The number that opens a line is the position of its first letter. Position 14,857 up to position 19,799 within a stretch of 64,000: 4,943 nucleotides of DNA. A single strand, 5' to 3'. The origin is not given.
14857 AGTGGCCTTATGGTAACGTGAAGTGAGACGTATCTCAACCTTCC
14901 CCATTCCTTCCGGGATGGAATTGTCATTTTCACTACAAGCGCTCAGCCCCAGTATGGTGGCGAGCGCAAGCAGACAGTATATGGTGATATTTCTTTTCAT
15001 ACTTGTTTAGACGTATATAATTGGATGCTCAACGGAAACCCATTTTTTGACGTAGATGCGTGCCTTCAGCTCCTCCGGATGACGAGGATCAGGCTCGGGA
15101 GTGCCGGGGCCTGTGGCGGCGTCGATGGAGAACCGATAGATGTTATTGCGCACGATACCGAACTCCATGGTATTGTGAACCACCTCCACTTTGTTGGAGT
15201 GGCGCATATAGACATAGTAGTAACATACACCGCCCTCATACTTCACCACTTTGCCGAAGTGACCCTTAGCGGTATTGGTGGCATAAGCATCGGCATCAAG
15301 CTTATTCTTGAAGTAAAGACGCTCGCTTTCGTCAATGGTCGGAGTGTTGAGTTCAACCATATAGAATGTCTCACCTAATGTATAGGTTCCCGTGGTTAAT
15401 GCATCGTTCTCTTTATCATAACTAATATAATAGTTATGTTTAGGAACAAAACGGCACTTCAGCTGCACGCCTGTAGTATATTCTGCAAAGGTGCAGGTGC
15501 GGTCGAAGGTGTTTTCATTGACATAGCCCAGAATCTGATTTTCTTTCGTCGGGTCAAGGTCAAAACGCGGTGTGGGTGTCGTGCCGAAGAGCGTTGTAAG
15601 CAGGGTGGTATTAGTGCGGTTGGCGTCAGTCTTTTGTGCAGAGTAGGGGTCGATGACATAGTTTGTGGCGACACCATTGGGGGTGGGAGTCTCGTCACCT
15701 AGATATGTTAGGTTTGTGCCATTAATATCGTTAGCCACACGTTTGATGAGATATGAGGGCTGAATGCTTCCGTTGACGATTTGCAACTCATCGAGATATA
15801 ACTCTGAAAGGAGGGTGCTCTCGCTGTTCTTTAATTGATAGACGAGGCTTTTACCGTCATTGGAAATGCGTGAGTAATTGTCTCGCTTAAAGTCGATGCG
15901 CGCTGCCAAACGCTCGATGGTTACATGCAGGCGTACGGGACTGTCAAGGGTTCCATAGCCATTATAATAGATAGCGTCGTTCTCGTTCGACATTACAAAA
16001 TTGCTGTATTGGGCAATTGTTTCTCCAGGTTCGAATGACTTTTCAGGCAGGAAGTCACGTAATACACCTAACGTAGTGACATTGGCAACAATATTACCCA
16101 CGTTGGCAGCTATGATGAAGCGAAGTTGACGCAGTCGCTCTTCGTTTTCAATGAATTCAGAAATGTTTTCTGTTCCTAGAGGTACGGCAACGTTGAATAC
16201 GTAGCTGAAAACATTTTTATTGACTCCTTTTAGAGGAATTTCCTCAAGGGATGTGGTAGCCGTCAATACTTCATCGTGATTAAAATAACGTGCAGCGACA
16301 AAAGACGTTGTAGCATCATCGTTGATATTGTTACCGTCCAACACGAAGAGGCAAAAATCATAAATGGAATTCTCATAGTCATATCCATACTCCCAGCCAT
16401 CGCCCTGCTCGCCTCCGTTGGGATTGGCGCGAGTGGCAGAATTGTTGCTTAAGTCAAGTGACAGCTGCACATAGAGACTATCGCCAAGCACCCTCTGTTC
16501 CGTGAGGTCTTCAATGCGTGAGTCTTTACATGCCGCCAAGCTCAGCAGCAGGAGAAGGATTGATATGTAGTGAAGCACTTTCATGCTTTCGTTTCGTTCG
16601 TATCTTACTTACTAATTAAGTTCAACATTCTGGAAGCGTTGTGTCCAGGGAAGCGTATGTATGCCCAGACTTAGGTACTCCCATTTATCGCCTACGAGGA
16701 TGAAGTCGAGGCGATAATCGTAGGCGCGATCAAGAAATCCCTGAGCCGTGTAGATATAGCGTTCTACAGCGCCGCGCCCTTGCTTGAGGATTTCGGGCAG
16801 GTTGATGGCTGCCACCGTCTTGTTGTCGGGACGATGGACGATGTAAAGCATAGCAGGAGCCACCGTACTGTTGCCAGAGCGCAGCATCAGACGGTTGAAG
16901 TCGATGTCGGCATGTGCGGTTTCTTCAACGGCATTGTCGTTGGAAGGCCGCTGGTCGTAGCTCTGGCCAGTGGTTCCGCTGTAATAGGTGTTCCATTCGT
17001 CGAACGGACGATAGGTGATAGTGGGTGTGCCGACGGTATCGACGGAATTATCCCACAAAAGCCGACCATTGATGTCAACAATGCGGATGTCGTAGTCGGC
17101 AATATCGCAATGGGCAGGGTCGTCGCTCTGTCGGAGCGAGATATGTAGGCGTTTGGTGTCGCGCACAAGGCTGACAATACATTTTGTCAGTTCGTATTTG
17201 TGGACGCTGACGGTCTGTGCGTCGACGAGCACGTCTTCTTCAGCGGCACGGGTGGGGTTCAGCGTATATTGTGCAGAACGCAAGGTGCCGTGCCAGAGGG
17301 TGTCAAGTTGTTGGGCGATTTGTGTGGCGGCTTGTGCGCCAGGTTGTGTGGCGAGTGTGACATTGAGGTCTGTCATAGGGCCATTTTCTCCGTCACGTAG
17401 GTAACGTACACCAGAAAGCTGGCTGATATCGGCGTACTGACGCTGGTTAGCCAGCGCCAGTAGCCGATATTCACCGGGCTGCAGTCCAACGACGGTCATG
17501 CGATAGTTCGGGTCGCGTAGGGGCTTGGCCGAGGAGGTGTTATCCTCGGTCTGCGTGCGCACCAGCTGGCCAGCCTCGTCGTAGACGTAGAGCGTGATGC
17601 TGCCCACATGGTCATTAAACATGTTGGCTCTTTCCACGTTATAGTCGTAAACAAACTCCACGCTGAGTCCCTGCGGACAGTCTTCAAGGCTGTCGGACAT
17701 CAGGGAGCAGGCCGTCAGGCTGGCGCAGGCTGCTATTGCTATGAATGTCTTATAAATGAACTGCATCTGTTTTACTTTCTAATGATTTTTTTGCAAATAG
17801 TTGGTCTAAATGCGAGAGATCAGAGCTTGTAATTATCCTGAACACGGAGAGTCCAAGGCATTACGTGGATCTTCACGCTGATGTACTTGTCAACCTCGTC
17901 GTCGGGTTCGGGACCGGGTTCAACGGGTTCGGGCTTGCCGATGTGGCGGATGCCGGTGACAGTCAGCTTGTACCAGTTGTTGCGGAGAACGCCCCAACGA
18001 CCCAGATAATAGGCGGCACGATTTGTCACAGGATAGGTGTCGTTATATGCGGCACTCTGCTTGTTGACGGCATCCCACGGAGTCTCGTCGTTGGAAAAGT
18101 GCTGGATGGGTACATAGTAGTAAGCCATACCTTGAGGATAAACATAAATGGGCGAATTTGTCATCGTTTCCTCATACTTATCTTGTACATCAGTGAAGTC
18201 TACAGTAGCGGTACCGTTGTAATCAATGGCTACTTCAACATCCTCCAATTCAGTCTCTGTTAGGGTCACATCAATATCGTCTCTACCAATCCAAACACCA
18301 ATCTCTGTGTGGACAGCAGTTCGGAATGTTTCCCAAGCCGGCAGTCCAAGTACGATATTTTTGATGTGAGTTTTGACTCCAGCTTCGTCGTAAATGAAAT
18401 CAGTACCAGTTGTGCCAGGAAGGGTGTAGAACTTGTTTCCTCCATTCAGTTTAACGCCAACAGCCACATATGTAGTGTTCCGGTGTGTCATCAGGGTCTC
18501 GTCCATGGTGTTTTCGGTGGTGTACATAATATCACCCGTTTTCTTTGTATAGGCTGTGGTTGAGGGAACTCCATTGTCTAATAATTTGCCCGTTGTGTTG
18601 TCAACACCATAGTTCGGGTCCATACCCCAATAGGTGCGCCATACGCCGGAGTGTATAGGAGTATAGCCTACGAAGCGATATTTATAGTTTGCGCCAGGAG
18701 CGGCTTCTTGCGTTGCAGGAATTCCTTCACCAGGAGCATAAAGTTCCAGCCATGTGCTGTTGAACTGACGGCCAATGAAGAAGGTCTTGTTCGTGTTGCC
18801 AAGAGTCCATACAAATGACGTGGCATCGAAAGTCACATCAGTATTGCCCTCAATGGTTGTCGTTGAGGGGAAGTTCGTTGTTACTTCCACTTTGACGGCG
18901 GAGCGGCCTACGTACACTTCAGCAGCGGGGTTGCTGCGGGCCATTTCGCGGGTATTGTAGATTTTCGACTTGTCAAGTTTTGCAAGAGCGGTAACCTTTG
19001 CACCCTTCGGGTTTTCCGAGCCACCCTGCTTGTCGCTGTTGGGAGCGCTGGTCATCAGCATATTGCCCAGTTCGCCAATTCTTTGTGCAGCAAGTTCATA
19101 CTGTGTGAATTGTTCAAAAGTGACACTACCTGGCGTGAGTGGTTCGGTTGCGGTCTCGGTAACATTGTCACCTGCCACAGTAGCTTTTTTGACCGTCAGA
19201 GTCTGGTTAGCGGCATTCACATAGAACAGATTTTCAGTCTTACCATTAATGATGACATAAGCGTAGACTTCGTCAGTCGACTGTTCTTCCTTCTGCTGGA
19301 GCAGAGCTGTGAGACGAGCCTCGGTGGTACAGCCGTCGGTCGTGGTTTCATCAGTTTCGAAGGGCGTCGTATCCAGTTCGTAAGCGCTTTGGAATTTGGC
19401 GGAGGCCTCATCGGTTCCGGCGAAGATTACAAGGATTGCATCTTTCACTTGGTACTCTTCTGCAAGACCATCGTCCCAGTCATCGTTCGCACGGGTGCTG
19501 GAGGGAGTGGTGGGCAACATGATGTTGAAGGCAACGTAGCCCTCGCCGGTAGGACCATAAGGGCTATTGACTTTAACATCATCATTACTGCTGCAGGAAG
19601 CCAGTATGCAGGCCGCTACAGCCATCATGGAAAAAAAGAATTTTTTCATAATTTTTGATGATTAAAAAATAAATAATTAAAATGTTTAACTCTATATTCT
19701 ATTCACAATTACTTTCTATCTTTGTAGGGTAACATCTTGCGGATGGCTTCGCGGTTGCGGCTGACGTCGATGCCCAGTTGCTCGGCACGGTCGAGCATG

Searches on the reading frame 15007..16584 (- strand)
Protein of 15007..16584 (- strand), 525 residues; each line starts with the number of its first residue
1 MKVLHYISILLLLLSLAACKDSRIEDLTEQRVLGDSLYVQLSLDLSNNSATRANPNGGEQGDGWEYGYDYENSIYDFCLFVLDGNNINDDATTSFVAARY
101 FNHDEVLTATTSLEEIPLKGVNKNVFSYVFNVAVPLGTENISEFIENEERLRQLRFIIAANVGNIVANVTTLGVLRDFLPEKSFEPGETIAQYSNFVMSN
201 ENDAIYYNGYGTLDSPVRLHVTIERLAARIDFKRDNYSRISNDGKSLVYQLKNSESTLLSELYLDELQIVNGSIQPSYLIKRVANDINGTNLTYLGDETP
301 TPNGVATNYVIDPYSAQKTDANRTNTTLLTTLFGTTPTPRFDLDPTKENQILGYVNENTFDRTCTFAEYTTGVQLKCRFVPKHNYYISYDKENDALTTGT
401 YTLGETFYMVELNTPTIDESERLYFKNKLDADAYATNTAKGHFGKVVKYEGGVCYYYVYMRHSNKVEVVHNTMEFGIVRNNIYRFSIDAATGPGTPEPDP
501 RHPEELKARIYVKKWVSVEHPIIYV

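Call 107: search_protein_families(library=pfam, proteins=[window:15007-16584:-], max_evalue=0.00001)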
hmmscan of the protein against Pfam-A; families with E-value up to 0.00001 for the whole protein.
window:15007-16584:- (525 aa): 1 family
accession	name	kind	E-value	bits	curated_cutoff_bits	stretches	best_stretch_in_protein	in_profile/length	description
PF15495.12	Fimbrillin_C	-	4.7e-13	49.8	27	1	448-517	2-80/84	Major fimbrial subunit protein type IV, Fimbrillin, C-terminal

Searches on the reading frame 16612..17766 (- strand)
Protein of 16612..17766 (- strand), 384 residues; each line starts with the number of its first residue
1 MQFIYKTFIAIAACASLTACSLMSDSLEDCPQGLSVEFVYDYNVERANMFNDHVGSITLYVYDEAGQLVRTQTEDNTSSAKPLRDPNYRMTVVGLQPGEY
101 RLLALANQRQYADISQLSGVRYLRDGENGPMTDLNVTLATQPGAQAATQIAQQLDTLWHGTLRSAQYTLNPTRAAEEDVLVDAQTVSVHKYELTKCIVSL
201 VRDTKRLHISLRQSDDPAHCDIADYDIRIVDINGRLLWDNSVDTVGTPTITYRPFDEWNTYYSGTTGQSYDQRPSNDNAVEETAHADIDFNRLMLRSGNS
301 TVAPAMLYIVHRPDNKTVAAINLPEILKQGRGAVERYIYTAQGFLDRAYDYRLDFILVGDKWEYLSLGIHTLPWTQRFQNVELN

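Call 107: search_protein_families(library=pfam, proteins=[window:16612-17766:-], max_evalue=0.00001)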
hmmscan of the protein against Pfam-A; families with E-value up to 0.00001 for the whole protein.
window:16612-17766:- (384 aa): 1 family
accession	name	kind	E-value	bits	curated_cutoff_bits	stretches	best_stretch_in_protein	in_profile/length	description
PF08842.16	Mfa2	-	2.6e-43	149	21.2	1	27-379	1-276/277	Fimbrillin-A associated anchor proteins Mfa1 and Mfa2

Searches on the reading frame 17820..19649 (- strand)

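Call 107: search_protein_families(library=pfam, proteins=[window:17820-19649:-], max_evalue=0.00001)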
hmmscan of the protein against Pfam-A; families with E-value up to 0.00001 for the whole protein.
window:17820-19649:- (609 aa): 1 family
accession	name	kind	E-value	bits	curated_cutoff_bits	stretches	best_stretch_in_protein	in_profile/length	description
PF15495.12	Fimbrillin_C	-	4.5e-25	88.3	27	1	503-605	2-84/84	Major fimbrial subunit protein type IV, Fimbrillin, C-terminal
